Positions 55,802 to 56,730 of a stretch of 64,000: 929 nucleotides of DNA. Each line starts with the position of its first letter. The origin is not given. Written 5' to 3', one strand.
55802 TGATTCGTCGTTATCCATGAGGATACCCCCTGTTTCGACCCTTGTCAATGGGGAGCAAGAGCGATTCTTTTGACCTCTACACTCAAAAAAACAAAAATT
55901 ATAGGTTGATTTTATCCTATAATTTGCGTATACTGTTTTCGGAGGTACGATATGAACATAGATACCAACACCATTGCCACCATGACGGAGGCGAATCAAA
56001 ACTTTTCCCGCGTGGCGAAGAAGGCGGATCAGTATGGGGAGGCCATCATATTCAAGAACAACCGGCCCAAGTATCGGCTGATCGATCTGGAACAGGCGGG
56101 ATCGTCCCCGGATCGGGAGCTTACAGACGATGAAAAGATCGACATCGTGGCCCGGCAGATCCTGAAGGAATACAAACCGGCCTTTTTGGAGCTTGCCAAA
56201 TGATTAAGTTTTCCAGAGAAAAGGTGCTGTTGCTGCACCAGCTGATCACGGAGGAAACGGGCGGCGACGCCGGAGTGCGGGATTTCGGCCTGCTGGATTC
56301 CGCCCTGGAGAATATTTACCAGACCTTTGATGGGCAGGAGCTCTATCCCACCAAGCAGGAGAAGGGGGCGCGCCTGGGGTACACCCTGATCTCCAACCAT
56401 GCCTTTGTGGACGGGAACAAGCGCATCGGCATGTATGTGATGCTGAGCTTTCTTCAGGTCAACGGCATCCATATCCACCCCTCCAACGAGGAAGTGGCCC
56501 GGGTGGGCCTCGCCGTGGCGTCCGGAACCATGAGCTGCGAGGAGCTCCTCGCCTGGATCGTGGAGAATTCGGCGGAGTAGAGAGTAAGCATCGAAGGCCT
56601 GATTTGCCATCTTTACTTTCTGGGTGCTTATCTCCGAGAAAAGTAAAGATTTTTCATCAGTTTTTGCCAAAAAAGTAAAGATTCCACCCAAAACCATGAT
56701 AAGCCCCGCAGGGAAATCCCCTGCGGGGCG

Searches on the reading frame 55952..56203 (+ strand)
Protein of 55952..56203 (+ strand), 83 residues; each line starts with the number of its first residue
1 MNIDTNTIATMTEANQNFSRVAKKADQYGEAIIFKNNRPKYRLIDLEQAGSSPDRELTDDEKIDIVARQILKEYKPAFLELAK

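Call 7: search_protein_families(library=pfam, proteins=[window:55952-56203:+])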
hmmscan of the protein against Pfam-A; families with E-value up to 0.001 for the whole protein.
window:55952-56203:+ (83 aa): 1 family
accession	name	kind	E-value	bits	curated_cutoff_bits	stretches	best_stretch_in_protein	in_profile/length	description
PF02604.26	PhdYeFM_antitox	-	1.8e-05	24.9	29.8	1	7-48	2-44/74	Antitoxin Phd_YefM, type II toxin-antitoxin system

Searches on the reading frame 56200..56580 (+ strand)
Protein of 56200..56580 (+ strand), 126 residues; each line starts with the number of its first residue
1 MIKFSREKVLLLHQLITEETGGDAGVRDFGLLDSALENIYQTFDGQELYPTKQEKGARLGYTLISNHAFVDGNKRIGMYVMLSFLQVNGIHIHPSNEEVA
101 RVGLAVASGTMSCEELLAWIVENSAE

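Call 7: search_protein_families(library=pfam, proteins=[window:56200-56580:+])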
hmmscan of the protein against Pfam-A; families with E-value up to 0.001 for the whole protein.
window:56200-56580:+ (126 aa): 1 family
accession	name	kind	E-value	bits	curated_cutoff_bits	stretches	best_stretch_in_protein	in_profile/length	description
PF02661.23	Fic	-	1.1e-15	58.6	24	1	4-85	2-93/93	Fic/DOC family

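Call 10: find_encoding_contigs(protein=window:56200-56580:+, flank=10000, max_places=10)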
Protein window:56200-56580:+ (126 aa): 23 contigs read that carry it; 10 places shown.
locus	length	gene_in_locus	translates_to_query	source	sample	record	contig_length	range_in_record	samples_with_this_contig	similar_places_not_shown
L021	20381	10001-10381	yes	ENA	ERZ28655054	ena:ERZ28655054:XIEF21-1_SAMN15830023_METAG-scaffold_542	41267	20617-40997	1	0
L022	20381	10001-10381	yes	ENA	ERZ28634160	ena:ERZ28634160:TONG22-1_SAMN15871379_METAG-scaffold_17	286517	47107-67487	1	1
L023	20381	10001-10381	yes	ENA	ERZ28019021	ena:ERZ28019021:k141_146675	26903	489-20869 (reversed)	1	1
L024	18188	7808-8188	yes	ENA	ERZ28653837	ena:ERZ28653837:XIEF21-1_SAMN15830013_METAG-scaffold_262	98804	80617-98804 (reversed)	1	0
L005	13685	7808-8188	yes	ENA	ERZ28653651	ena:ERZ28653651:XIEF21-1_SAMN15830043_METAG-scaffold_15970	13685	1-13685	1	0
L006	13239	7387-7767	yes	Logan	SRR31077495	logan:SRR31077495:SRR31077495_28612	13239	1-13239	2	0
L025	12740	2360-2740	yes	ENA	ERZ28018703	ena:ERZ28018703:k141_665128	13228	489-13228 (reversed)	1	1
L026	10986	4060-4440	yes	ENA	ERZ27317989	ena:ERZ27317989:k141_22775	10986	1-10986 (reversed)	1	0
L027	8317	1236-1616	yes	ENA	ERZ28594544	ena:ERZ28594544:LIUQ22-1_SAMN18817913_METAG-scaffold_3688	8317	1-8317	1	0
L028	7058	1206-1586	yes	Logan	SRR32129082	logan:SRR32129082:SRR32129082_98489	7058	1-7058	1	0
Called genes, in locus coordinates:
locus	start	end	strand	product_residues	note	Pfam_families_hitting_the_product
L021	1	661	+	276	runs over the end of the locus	PF03437:BtpA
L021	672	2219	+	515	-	PF00370:FGGY_N, PF02782:FGGY_C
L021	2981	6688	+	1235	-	-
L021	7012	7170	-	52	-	-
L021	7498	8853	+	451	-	PF01554:MatE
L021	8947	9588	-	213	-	PF16475:DUF5052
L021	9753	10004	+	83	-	PF02604:PhdYeFM_antitox (weak)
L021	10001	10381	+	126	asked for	PF02661:Fic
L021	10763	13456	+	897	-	PF03235:GmrSD_N, PF07510:GmrSD_C, PF14088:DUF4268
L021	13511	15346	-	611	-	PF00239:Resolvase, PF07508:Recombinase, PF13408:Zn_ribbon_recom, PF14287:DUF4368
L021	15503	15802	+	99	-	-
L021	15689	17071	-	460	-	PF03432:Relaxase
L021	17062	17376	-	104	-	PF21983:NikA-like, PF05713:MobC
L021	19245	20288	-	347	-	PF02661:Fic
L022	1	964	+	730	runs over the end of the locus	PF01642:MM_CoA_mutase, PF02310:B12-binding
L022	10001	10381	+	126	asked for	PF02661:Fic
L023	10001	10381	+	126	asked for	PF02661:Fic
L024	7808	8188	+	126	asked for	PF02661:Fic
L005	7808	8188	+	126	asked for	PF02661:Fic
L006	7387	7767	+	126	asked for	PF02661:Fic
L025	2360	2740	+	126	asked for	PF02661:Fic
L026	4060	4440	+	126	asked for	PF02661:Fic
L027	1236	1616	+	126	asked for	PF02661:Fic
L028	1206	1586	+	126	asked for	PF02661:Fic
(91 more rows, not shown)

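Call 42: search_protein_families(library=padloc, proteins=[window:56200-56580:+])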
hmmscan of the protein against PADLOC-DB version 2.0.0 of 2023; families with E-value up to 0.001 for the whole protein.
window:56200-56580:+ (126 aa): 5 families
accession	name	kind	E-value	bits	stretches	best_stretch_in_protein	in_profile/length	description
PDLC04963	PDC-S23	-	1.7e-21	75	1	30-107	206-289/312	-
PDLC04965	PDC-S23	-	3.9e-21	73.8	1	32-105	225-298/327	-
PDLC04964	PDC-S23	-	9.7e-16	55.9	1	26-97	223-293/331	-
PDLC04718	PDC-M59B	-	2.5e-09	35.5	1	7-93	12-94/159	-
PDLC04848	PDC-S05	-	8.1e-05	20.3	1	52-89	209-246/291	-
